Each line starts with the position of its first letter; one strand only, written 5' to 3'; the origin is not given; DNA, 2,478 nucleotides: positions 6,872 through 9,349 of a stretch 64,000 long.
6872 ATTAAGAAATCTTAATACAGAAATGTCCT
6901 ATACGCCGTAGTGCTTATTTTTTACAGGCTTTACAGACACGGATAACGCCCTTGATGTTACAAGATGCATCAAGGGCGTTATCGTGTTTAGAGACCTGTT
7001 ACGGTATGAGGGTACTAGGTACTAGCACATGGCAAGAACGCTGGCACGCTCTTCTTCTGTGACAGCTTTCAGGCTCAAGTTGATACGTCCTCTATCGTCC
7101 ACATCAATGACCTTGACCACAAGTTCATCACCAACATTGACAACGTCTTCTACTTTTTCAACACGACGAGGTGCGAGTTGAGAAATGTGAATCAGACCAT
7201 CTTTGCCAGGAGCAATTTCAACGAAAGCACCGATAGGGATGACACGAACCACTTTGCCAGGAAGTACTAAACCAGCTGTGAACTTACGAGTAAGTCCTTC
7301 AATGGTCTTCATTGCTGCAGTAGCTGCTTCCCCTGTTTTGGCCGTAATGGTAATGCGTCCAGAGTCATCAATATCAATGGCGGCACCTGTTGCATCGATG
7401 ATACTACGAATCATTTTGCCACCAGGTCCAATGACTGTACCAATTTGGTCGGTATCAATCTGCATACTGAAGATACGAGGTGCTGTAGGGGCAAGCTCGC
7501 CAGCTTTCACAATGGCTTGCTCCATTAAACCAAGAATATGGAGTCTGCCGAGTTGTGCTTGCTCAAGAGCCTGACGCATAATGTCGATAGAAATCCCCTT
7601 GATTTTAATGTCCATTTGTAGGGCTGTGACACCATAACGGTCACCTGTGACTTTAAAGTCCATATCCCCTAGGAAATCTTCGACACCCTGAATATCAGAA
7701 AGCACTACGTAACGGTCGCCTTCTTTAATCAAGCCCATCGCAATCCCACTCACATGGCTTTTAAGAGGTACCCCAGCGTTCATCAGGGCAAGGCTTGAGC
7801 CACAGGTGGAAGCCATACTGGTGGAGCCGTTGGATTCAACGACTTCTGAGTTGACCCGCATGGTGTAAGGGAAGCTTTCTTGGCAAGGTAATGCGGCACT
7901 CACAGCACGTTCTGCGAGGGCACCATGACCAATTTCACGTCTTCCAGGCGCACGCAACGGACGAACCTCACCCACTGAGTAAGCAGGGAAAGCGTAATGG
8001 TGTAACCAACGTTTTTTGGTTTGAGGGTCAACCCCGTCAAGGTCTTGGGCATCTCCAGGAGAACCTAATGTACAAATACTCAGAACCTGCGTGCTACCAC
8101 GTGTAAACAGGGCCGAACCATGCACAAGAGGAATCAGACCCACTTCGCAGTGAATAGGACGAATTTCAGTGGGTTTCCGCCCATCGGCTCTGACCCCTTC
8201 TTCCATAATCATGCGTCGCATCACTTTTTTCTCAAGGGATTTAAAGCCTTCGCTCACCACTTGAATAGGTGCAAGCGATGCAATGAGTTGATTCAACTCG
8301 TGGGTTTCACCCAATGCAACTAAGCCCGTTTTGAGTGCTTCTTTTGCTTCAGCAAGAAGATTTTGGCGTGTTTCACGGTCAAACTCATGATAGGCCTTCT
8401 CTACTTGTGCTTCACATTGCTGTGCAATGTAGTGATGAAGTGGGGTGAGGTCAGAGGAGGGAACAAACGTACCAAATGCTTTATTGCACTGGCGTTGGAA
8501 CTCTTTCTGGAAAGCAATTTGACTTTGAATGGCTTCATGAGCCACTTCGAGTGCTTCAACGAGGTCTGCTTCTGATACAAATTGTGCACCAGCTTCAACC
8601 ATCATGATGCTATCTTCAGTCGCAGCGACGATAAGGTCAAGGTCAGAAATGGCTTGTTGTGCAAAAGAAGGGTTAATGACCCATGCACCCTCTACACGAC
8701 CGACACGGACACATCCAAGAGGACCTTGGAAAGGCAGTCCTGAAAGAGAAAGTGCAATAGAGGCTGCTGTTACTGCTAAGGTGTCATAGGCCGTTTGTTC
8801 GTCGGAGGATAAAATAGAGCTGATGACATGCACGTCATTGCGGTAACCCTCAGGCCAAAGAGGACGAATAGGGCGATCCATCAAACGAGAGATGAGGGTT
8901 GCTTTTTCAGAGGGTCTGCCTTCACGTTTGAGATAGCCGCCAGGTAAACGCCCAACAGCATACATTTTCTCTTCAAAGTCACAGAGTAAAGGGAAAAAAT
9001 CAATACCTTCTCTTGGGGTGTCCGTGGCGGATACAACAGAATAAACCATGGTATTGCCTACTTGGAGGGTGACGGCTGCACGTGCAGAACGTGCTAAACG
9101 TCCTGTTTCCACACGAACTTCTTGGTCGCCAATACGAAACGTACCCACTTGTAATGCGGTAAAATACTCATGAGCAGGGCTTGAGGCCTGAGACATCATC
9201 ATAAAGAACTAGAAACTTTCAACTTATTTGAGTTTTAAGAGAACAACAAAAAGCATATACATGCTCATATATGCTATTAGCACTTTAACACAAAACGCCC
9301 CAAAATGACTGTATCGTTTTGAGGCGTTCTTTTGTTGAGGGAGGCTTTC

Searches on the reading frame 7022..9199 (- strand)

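Call 63: search_protein_families(library=pfam, proteins=[window:7022-9199:-], max_evalue=0.00001)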
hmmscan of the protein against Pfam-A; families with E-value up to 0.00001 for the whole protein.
window:7022-9199:- (725 aa): 5 families
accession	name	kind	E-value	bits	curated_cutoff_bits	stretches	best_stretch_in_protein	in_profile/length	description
PF01138.27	RNase_PH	-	6.5e-50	169.3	25.5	2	345-478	1-130/130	3' exoribonuclease family, domain 1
PF03725.20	RNase_PH_C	-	1.7e-18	66.8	20.8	1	160-223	2-67/67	3' exoribonuclease family, domain 2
PF00575.29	S1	-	1.3e-16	61.2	22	1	639-711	1-74/74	S1 RNA binding domain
PF00013.35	KH_1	-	2.3e-11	43.7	21.5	1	577-634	2-65/66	KH domain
PF03726.19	PNPase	-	2.1e-10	41.3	24.6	1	254-342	2-81/81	Polyribonucleotide nucleotidyltransferase, RNA binding domain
